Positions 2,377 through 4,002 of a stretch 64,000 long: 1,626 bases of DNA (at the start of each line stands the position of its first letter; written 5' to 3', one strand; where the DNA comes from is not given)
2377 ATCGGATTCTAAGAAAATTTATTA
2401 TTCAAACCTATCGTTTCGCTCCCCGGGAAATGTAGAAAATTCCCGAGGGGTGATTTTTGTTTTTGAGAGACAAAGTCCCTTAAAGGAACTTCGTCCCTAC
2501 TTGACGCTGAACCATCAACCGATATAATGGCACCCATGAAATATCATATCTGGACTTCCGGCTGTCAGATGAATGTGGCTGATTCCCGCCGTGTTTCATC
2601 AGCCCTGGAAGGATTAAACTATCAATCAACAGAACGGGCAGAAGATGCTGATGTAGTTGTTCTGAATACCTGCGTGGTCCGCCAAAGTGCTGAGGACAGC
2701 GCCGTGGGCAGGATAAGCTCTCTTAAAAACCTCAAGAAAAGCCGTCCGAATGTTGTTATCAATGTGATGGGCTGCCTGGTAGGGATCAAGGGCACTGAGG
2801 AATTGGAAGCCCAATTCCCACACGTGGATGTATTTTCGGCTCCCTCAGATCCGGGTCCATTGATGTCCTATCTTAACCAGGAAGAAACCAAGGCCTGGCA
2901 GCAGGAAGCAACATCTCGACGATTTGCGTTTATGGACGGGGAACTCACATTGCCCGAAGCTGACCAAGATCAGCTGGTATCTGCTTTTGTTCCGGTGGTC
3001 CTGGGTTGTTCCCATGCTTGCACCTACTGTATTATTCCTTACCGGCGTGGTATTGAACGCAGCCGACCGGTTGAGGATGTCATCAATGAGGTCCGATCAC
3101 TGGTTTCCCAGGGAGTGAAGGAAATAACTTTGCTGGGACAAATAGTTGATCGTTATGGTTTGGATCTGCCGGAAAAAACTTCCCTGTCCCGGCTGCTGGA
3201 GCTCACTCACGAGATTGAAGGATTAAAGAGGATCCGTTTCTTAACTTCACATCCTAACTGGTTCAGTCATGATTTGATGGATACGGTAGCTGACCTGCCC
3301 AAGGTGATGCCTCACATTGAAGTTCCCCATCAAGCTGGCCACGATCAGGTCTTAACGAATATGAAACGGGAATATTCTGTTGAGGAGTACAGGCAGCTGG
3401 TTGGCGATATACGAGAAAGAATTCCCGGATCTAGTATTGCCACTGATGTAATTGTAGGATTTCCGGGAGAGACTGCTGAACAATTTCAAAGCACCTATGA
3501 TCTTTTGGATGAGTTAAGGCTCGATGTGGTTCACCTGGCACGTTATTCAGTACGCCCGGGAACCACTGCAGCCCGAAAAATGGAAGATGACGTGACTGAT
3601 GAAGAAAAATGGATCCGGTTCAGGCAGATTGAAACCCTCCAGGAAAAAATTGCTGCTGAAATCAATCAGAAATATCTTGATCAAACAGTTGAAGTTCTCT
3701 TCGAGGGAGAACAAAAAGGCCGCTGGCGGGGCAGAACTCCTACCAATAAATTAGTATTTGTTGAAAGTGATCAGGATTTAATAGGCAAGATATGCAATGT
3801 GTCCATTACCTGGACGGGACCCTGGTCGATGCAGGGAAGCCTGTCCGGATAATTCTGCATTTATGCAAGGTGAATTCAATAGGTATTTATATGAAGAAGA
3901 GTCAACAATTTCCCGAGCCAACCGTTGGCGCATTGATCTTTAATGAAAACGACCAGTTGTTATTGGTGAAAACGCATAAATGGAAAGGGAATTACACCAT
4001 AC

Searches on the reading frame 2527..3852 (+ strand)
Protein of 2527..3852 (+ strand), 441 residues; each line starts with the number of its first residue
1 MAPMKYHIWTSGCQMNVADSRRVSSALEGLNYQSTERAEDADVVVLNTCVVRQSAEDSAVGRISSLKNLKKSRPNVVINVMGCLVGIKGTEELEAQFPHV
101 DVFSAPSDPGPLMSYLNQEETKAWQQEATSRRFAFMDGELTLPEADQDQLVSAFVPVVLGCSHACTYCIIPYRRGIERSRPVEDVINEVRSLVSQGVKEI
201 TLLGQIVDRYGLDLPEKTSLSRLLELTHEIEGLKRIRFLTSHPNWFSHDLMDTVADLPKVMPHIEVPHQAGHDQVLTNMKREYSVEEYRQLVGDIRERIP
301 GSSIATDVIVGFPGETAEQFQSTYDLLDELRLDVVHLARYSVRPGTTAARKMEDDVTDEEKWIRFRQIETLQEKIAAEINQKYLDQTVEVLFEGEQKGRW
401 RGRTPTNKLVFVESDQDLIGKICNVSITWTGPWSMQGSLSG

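Call 60: search_protein_families(library=pfam, proteins=[window:2527-3852:+], max_evalue=0.00001)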
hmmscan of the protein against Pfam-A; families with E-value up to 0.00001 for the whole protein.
window:2527-3852:+ (441 aa): 3 families
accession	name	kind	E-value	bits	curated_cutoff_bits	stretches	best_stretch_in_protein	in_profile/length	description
PF00919.26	UPF0004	-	6.7e-25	87.4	27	1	5-103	1-96/98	Uncharacterized protein family UPF0004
PF04055.27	Radical_SAM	-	9.4e-23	81.6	29.5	1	157-327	3-166/166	Radical SAM superfamily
PF01938.26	TRAM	-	2.2e-07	31.1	21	1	382-437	2-58/61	TRAM domain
